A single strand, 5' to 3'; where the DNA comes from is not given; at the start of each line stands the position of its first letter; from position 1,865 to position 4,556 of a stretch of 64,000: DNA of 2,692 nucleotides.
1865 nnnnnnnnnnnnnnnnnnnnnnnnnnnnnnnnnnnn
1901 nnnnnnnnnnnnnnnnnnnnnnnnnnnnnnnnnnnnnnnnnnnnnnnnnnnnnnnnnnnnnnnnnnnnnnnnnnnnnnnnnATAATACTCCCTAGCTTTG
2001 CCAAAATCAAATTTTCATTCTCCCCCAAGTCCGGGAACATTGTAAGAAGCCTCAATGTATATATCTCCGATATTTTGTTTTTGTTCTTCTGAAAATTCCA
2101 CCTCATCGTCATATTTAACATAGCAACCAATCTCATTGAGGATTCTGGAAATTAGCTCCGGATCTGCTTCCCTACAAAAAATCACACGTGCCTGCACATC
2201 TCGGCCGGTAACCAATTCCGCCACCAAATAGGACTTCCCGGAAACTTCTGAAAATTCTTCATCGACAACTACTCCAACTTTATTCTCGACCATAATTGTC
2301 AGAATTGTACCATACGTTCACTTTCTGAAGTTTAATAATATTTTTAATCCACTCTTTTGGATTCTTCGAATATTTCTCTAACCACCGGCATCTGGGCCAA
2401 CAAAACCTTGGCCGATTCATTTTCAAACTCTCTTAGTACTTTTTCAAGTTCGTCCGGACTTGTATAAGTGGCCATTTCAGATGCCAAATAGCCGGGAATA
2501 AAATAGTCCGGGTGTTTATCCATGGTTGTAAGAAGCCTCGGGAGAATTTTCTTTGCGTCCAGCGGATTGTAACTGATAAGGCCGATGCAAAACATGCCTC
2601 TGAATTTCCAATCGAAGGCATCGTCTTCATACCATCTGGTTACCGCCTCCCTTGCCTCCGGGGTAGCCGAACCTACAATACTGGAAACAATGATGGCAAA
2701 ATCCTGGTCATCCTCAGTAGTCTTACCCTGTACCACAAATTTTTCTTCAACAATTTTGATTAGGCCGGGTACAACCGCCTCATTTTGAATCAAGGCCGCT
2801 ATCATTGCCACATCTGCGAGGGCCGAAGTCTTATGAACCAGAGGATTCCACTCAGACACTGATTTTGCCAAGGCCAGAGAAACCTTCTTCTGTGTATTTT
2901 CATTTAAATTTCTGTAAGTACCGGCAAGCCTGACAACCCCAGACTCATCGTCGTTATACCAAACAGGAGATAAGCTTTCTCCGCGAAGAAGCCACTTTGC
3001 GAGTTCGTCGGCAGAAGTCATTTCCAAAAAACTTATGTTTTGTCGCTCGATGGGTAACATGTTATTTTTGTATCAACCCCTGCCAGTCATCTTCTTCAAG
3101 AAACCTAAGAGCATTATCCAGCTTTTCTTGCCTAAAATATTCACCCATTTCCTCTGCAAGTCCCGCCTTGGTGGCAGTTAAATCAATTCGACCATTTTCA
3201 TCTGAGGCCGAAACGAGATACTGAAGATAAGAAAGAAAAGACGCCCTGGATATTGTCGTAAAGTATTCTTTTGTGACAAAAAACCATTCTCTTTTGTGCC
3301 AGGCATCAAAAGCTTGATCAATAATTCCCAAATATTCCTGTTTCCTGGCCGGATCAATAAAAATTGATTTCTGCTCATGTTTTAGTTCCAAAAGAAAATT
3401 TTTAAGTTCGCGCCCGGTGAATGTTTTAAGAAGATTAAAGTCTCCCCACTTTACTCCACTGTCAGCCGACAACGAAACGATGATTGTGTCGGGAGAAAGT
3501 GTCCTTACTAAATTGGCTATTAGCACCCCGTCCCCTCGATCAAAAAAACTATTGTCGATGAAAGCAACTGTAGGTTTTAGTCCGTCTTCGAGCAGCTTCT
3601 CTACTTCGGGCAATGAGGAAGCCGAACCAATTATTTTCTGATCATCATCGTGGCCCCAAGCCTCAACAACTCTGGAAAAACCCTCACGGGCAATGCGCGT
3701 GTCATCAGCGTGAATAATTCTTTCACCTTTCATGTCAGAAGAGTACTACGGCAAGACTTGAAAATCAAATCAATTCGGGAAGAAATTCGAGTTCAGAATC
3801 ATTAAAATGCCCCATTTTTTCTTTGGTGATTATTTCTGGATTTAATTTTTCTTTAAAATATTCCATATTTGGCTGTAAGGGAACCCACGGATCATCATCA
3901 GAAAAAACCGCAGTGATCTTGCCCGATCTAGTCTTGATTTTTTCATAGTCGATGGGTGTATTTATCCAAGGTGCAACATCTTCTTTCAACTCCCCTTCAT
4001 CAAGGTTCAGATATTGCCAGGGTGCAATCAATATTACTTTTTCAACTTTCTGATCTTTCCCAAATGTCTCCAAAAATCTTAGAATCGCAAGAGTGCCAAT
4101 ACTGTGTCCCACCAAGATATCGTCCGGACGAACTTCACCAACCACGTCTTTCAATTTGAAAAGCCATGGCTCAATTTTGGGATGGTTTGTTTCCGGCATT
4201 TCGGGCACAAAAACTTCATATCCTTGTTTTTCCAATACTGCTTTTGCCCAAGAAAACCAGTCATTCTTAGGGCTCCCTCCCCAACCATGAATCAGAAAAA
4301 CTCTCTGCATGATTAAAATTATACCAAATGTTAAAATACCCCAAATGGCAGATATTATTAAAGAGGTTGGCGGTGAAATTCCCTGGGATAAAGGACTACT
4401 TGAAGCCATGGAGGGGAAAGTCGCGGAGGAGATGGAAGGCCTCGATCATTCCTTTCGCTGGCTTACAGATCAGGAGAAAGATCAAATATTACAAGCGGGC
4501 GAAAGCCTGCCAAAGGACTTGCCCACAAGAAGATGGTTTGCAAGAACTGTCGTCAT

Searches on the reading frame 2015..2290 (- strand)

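Call 7: search_protein_families(library=pfam, proteins=[window:2015-2290:-], max_evalue=1)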
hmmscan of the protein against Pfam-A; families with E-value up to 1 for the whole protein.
window:2015-2290:- (91 aa): 0 families

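Call 8: search_protein_families(library=phrogs, proteins=[window:2015-2290:-], max_evalue=0.01)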
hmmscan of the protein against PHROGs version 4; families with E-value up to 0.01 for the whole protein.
window:2015-2290:- (91 aa): 0 families

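Call 101: search_protein_families(library=ncbifam, proteins=[window:2015-2290:-], max_evalue=0.1)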
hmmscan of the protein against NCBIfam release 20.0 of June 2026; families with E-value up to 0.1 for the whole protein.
window:2015-2290:- (91 aa): 1 family
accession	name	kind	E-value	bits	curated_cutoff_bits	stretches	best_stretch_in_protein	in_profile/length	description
NF010626.1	PRK14019.1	equivalog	0.065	12.2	513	0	46-77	160-191/364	bifunctional 3,4-dihydroxy-2-butanone-4-phosphate synthase/GTP cyclohydrolase II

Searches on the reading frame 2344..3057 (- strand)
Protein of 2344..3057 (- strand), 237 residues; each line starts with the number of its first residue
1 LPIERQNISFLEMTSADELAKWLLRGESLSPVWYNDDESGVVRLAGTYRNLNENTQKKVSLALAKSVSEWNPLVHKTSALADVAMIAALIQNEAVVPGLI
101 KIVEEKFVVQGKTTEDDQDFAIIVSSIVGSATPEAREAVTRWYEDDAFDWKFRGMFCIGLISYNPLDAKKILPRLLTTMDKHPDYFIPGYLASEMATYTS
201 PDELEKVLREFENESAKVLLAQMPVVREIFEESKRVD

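Call 21: search_protein_families(library=pfam, proteins=[window:2344-3057:-], max_evalue=0.01)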
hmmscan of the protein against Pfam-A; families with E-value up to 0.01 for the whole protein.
window:2344-3057:- (237 aa): 1 family
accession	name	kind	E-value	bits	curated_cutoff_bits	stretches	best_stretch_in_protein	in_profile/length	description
PF04320.19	YggL_50S_bp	-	0.0035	18.6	27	0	93-146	33-86/102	YggL 50S ribosome-binding protein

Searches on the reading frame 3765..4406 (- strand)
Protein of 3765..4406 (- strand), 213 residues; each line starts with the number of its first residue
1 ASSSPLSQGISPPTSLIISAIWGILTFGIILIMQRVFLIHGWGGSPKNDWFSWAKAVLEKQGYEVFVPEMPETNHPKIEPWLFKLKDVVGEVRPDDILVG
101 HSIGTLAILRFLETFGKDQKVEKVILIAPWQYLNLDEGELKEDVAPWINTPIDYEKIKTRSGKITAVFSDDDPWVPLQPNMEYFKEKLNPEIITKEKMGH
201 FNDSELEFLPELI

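Call 21: search_protein_families(library=pfam, proteins=[window:3765-4406:-], max_evalue=0.01)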
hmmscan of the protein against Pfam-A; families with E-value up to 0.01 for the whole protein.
window:3765-4406:- (213 aa): 4 families
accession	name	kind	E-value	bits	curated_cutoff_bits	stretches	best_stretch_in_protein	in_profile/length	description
PF06821.19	Ser_hydrolase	-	1.2e-20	74.6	22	1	37-203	2-156/172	Serine hydrolase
PF00561.26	Abhydrolase_1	-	7.2e-08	32.8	25.8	0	97-134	72-103/245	alpha/beta hydrolase fold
PF12697.13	Abhydrolase_6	-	1.7e-07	32.6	26.3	1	36-151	1-111/217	Alpha/beta hydrolase family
PF10230.15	LIDHydrolase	-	5.3e-05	23.5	27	0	97-129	87-118/262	Lipid-droplet associated hydrolase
